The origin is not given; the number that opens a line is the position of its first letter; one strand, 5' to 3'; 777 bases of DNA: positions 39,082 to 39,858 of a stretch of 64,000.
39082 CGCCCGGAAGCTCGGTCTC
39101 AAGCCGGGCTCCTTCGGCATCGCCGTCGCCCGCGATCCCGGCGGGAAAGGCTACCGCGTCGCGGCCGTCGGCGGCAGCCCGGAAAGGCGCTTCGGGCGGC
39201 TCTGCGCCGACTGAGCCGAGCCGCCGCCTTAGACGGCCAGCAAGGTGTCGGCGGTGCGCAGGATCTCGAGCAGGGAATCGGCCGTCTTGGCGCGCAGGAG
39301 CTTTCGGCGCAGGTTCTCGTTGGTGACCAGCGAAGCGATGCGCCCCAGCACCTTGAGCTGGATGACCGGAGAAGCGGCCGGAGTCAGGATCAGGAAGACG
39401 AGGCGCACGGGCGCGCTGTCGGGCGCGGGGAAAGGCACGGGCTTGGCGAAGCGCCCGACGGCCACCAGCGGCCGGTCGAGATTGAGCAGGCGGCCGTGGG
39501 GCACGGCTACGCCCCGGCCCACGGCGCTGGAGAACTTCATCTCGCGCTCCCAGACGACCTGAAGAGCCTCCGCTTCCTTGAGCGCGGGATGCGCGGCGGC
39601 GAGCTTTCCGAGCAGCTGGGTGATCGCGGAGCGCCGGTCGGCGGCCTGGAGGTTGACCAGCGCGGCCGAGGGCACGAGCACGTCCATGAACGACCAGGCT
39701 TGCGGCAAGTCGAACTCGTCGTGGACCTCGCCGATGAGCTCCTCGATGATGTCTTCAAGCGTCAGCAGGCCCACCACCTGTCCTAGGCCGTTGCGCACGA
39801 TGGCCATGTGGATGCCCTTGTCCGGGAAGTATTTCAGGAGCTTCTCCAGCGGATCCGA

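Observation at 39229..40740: CorC/CNNM-type transporter whose C-terminal domain is replaced by a PTS EIIA(Ntr)-like domain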

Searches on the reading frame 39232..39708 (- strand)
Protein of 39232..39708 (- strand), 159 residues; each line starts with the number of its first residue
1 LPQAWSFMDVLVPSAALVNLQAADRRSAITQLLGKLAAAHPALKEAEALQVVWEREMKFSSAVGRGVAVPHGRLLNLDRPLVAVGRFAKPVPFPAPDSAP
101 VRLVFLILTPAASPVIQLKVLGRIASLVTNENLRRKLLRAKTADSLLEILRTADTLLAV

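Call 32: search_solved_structures(query=window:39232-39708:-, max_evalue=0.01, show_alignments=4)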
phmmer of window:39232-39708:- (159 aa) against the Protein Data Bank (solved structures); distinct sequences matched with E-value up to 0.01: 16.
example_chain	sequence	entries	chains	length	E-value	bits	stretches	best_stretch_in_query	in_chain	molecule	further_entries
3urr_A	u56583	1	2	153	4e-18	69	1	42-149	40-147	PTS IIA-like nitrogen-regulatory protein PtsN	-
4gqx_A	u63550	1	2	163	4.3e-18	68.9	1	37-149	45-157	PTS IIA-like nitrogen-regulatory protein PtsN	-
2a0j_A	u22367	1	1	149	1.5e-16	63.9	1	15-150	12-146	PTS system, nitrogen regulatory IIA protein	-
1a6j_A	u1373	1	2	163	2.7e-13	53.4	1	27-151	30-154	NITROGEN REGULATORY IIA PROTEIN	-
1xiz_A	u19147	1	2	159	3.2e-05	27.2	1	55-140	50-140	putative phosphotransferase system mannitol/fructose-specific IIA domain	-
8u08_C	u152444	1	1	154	0.00014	25.1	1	49-141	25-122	10E8-GT11 epitope scaffold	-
8u03_C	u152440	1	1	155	0.00048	23.4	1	47-141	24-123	10E8-GT10.1 epitope scaffold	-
3oxp_A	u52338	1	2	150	0.00051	23.3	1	21-150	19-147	Phosphotransferase enzyme II, A component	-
9bdh_C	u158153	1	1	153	0.0014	21.9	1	60-141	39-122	GT10.2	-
9pv5_C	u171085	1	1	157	0.0014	21.8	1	60-141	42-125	10E8-GT10.2 immunogen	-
9pv4_C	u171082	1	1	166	0.0022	21.2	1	47-142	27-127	10E8-GT12 immunogen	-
9bdi_A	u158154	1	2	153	0.0023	21.2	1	59-140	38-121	GT10.2 glycan KO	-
8sx3_C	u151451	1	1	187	0.0023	21.2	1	60-141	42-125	10E8-GT10.2 immunogen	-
1a3a_A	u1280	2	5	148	0.0024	21.1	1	42-150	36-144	MANNITOL-SPECIFIC EII | PTS SYSTEM, MANNITOL-SPECIFIC IIABC COMPONENT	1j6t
8tzn_C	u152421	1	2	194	0.003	20.8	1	58-140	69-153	10E8-GT10.2 MPER scaffold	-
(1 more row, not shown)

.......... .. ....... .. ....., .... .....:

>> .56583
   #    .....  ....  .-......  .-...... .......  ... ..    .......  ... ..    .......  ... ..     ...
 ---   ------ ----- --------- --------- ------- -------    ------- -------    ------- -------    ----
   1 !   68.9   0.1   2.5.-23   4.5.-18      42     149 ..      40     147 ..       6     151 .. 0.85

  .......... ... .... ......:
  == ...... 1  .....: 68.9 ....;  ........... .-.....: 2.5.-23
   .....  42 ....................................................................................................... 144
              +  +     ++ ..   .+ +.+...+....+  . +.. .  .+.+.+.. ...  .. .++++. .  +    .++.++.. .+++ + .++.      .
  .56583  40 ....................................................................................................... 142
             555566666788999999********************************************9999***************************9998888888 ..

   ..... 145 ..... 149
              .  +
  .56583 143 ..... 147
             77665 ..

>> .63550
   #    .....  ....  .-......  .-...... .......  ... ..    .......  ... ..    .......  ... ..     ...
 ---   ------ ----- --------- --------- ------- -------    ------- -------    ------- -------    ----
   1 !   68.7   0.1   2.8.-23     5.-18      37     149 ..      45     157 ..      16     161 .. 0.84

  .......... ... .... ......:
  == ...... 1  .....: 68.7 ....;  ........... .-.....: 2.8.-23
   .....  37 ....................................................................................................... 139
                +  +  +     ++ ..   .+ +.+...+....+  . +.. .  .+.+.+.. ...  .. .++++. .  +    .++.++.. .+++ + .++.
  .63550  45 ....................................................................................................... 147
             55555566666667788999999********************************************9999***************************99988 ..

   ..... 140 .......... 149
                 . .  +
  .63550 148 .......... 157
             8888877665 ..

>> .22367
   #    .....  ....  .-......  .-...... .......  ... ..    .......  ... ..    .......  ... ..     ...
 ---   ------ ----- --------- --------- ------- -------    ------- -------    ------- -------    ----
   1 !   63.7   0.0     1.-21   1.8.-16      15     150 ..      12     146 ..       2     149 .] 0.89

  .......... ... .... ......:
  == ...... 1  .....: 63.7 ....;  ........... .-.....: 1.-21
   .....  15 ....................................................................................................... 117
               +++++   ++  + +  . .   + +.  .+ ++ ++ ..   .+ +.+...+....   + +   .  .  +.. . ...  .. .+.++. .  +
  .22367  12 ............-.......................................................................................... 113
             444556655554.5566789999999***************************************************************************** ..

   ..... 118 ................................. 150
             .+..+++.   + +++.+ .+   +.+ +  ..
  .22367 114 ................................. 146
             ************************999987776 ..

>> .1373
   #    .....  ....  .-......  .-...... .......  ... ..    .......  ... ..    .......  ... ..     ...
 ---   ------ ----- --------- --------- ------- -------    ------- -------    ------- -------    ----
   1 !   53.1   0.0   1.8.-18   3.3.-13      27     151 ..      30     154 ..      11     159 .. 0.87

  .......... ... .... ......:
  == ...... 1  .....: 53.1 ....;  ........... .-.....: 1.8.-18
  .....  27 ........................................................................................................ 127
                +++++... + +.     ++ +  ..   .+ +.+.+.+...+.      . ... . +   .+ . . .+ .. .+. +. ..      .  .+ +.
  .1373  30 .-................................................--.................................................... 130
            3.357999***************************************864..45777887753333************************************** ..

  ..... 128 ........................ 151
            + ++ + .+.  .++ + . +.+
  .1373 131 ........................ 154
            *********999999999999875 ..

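Call 38: search_protein_representatives(protein=window:39232-39708:-)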
Query: 159 residues. Proteins with E-value up to 0.001 (for the whole library): 10235; up to 1e-10: 2218; up to 1e-30: 7. The best 150 are listed.
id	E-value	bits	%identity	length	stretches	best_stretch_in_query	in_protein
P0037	4.0e-61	221.4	65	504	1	1-159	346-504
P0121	1.9e-47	177.1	58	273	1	1-158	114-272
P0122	9.2e-40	152.2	55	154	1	9-158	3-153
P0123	3.1e-37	144.0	50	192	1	6-154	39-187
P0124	2.5e-36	141.1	46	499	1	1-158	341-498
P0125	1.6e-35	138.4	60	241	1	3-115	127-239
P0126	2.0e-34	134.9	41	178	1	1-157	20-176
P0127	2.0e-30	122.0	33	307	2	16-150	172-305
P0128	1.4e-29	119.2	32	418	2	11-149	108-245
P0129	1.8e-29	118.8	42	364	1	2-154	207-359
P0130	1.5e-28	115.8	45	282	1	9-154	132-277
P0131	1.5e-28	115.8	41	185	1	19-154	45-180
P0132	1.9e-28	115.5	33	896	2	15-151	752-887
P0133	4.8e-28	114.2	42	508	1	8-153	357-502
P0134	1.4e-27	112.7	47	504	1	8-154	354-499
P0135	1.5e-27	112.6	44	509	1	8-154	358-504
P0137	2.4e-26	108.7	34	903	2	6-146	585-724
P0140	1.0e-25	106.7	36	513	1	9-155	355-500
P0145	8.3e-25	103.7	29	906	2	8-151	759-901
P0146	1.1e-24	103.3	37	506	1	14-154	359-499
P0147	1.3e-24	103.0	30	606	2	17-149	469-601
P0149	1.3e-23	99.9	42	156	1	8-155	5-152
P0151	7.0e-23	97.5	32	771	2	21-136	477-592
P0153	1.0e-22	96.9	40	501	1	10-155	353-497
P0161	1.5e-21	93.2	29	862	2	12-140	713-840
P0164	2.1e-21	92.7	32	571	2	15-122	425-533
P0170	4.7e-21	91.5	29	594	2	13-144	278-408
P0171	5.3e-21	91.4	36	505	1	10-157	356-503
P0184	4.2e-20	88.4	42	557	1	1-140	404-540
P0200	2.7e-19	85.8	34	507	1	4-157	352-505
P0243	2.4e-18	82.8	39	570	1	3-156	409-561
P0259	6.0e-18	81.5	35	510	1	8-155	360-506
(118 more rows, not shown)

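Call 40: search_protein_families(library=pfam, proteins=[P0132, P0137, P0145, P0147, P0151, P0161, P0164, P0170, P0184, P0243], max_evalue=0.00001)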
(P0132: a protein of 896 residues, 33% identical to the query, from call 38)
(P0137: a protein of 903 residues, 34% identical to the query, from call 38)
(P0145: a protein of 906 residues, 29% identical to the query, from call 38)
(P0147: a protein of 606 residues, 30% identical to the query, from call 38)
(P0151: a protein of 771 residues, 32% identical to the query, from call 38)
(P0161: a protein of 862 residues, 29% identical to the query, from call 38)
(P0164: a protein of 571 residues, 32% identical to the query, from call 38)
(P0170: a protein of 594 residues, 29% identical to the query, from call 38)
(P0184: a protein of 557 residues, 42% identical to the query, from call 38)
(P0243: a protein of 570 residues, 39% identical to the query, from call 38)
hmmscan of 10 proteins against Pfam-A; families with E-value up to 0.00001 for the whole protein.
P0132 (896 aa): 2 families
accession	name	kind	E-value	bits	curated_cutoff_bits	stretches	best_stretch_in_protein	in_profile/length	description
PF00359.27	PTS_EIIA_2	-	1.1e-55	188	27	2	582-721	2-141/144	Phosphoenolpyruvate-dependent sugar phosphotransferase system, EIIA 2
PF00999.27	Na_H_Exchanger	-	6.4e-52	177.1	26.2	1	50-441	5-367/375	Sodium/hydrogen exchanger, transmembrane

P0137 (903 aa): 2 families
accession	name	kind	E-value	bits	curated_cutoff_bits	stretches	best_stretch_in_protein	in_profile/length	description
PF00359.27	PTS_EIIA_2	-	2.3e-54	183.7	27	2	590-728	3-141/144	Phosphoenolpyruvate-dependent sugar phosphotransferase system, EIIA 2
PF00999.27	Na_H_Exchanger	-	7.1e-52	177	26.2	1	56-453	3-373/375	Sodium/hydrogen exchanger, transmembrane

P0145 (906 aa): 2 families
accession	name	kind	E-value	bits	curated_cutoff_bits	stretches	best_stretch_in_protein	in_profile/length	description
PF00359.27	PTS_EIIA_2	-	1.2e-51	175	27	2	761-901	2-142/144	Phosphoenolpyruvate-dependent sugar phosphotransferase system, EIIA 2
PF00999.27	Na_H_Exchanger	-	1.4e-41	143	26.2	1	53-446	2-370/375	Sodium/hydrogen exchanger, transmembrane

P0147 (606 aa): 2 families
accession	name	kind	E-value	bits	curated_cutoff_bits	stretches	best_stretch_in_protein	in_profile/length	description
PF00359.27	PTS_EIIA_2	-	3.1e-54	183.3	27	2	462-602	2-141/144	Phosphoenolpyruvate-dependent sugar phosphotransferase system, EIIA 2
PF00999.27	Na_H_Exchanger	-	1.4e-21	77.3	26.2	1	2-149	219-372/375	Sodium/hydrogen exchanger, transmembrane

P0151 (771 aa): 2 families
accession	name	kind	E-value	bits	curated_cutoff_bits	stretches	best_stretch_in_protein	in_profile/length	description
PF00359.27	PTS_EIIA_2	-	1.5e-60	203.8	27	2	626-763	4-142/144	Phosphoenolpyruvate-dependent sugar phosphotransferase system, EIIA 2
PF00999.27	Na_H_Exchanger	-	1.5e-31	110.1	26.2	1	18-378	2-313/375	Sodium/hydrogen exchanger, transmembrane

P0161 (862 aa): 2 families
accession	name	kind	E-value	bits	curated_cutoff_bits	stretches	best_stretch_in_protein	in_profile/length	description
PF00999.27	Na_H_Exchanger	-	4.3e-50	171.1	26.2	1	21-411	7-373/375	Sodium/hydrogen exchanger, transmembrane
PF00359.27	PTS_EIIA_2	-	2.6e-44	151.1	27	2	545-685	2-142/144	Phosphoenolpyruvate-dependent sugar phosphotransferase system, EIIA 2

P0164 (571 aa): 2 families
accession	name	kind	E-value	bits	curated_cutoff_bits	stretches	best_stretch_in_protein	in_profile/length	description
PF00359.27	PTS_EIIA_2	-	7.7e-40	136.6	27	2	246-386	2-142/144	Phosphoenolpyruvate-dependent sugar phosphotransferase system, EIIA 2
PF00999.27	Na_H_Exchanger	-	2.9e-07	30.1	26.2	1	3-109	263-370/375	Sodium/hydrogen exchanger, transmembrane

P0170 (594 aa): 1 family
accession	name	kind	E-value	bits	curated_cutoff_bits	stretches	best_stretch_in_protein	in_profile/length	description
PF00359.27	PTS_EIIA_2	-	1.2e-58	197.7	27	2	274-415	1-142/144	Phosphoenolpyruvate-dependent sugar phosphotransferase system, EIIA 2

P0184 (557 aa): 2 families
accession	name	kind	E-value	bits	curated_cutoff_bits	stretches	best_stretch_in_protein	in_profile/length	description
PF00999.27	Na_H_Exchanger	-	2.9e-48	165.1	26.2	1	17-403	4-374/375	Sodium/hydrogen exchanger, transmembrane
PF00359.27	PTS_EIIA_2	-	1.2e-23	84.1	27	1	424-550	14-141/144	Phosphoenolpyruvate-dependent sugar phosphotransferase system, EIIA 2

P0243 (570 aa): 2 families
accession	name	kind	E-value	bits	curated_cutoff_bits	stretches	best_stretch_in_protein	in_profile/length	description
PF00999.27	Na_H_Exchanger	-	3.1e-45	155.1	26.2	1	23-402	4-370/375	Sodium/hydrogen exchanger, transmembrane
PF00359.27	PTS_EIIA_2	-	5.9e-23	81.9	27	1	417-555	3-141/144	Phosphoenolpyruvate-dependent sugar phosphotransferase system, EIIA 2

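Call 41: list_cluster_members(proteins=[P0124, P0133, P0134, P0135, P0140, P0146, P0153, P0171, P0200, P0259])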
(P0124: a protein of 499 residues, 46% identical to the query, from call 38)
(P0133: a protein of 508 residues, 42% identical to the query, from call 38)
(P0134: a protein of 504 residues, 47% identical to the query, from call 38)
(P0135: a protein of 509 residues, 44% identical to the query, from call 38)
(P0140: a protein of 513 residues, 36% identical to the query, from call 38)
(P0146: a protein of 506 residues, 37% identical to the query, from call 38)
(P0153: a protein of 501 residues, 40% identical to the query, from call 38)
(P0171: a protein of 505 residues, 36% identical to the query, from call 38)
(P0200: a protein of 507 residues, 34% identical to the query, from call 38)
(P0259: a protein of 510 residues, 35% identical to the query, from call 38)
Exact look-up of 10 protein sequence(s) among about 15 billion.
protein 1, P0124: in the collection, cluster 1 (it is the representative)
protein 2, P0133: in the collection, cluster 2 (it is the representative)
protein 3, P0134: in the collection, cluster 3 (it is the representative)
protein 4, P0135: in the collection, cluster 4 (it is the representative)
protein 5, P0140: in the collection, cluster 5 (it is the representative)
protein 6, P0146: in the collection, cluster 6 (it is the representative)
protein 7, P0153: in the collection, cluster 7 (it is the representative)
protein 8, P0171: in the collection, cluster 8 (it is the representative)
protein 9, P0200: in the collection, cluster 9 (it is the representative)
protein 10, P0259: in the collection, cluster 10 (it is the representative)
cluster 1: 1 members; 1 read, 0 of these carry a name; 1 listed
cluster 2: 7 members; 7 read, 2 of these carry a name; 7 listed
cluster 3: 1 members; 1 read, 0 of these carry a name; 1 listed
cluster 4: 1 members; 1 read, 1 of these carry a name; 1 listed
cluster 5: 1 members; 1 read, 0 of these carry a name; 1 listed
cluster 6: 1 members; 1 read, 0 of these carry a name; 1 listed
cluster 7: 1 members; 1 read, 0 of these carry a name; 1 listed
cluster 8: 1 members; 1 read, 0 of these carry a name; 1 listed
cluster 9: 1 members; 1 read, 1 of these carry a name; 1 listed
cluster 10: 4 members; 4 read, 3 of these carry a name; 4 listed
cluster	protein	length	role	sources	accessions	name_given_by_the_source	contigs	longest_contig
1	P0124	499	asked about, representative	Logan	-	-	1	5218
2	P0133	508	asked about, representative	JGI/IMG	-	CBS domain containing-hemolysin-like protein/mannitol/fructose-specific ...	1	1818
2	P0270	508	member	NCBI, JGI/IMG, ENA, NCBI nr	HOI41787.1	MAG TPA: CNNM domain-containing protein [Elusimicrobiales bacterium] | CNNM domain-containing protein [Elusimicrobiales bacterium]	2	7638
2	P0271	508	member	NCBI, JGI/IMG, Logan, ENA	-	-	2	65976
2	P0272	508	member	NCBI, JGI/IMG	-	-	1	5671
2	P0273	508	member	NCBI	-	-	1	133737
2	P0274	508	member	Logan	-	-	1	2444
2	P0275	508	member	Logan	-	-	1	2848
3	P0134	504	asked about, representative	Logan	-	-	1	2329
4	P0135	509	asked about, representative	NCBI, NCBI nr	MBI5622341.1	MAG: DUF21 domain-containing protein [Elusimicrobia bacterium] | DUF21 domain-containing protein [Elusimicrobiota bacterium]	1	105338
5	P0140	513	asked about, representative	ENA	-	-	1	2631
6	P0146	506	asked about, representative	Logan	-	-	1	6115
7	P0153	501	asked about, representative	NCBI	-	-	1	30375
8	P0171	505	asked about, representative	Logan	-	-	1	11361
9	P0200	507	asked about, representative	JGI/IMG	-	CBS domain containing-hemolysin-like protein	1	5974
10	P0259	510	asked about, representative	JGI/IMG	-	CBS domain containing-hemolysin-like protein/mannitol/fructose-specific ...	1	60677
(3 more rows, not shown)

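Call 42: list_cluster_members(proteins=[P0122, P0123, P0126, P0127, P0128, P0132, P0137, P0145, P0184, P0149])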
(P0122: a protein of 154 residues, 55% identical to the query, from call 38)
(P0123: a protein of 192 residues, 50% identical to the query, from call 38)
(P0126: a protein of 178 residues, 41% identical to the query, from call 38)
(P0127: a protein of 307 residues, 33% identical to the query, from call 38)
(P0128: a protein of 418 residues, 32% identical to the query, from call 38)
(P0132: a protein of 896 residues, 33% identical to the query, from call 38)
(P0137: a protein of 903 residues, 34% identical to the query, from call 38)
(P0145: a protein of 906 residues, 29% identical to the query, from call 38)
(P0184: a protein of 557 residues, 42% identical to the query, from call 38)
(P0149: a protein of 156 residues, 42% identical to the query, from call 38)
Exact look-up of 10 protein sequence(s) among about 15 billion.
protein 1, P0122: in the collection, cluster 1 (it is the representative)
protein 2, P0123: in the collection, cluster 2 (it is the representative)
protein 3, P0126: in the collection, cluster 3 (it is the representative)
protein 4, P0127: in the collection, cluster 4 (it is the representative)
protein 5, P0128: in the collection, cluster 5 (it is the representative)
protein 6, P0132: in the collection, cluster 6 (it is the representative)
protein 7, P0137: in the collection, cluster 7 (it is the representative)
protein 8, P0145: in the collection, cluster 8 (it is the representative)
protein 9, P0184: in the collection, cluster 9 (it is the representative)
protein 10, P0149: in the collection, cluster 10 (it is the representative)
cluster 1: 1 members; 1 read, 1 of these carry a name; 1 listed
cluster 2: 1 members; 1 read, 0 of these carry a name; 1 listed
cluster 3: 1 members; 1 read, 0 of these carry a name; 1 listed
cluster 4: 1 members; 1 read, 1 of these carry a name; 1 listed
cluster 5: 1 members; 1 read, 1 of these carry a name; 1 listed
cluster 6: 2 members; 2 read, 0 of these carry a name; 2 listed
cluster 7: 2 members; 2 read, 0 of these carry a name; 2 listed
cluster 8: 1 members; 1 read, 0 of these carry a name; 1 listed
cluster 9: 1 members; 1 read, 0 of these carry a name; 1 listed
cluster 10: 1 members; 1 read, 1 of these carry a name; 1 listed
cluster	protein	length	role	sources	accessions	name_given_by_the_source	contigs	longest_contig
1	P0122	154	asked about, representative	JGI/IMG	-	nitrogen PTS system EIIA component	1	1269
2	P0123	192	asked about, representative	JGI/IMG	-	-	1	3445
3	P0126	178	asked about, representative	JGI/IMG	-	-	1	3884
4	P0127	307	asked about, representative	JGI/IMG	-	PTS system nitrogen regulatory IIA component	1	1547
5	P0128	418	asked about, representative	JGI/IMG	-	mannitol/fructose-specific phosphotransferase system IIA component (Ntr-type)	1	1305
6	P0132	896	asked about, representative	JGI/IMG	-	-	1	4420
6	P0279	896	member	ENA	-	-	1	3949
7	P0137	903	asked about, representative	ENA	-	-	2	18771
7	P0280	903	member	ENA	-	-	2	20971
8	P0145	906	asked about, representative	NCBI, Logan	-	-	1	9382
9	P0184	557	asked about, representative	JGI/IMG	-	-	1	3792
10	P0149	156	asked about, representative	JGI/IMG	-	nitrogen PTS system EIIA component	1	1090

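Call 54: find_encoding_contigs(protein=P0137, flank=10000, max_places=2)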
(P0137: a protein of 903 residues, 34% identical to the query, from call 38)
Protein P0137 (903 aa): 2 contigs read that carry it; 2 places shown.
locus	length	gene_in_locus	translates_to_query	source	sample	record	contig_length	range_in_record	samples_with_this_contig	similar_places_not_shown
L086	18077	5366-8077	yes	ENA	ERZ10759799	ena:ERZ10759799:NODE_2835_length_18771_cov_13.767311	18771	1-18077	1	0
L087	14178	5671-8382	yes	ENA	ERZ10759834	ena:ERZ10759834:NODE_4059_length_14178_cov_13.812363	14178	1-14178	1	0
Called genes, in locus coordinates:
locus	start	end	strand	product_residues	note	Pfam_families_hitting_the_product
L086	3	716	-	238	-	?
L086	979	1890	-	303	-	PF00685:Sulfotransfer_1, PF13469:Sulfotransfer_3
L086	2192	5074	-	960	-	PF00005:ABC_tran (faint), PF02463:SMC_N (faint), PF13191:AAA_16 (faint), PF13555:AAA_29 (faint), PF20703:nSTAND1 (faint), PF17760:UvrA_inter, PF00684:DnaJ_CXXCXGXG (faint), PF17755:UvrA_DNA-bind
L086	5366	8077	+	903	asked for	PF00999:Na_H_Exchanger, PF00359:PTS_EIIA_2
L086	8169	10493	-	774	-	PF14498:Glyco_hyd_65N_2, PF22124:Glyco_hydro_95_cat, PF21307:Glyco_hydro_95_C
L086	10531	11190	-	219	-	PF16011:CBM9_2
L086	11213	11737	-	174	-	PF00156:Pribosyltran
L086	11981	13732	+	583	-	PF10502:Peptidase_S26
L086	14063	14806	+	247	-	PF00005:ABC_tran, PF13304:AAA_21 (faint)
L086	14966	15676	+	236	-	-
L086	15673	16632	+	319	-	-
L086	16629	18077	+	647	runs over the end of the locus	PF06271:RDD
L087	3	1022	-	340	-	?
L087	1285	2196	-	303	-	PF00685:Sulfotransfer_1, PF13469:Sulfotransfer_3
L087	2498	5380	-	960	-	PF00005:ABC_tran (faint), PF02463:SMC_N (faint), PF13191:AAA_16 (faint), PF13555:AAA_29 (faint), PF20703:nSTAND1 (faint), PF17760:UvrA_inter, PF00684:DnaJ_CXXCXGXG (faint), PF17755:UvrA_DNA-bind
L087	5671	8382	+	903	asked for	PF00999:Na_H_Exchanger, PF00359:PTS_EIIA_2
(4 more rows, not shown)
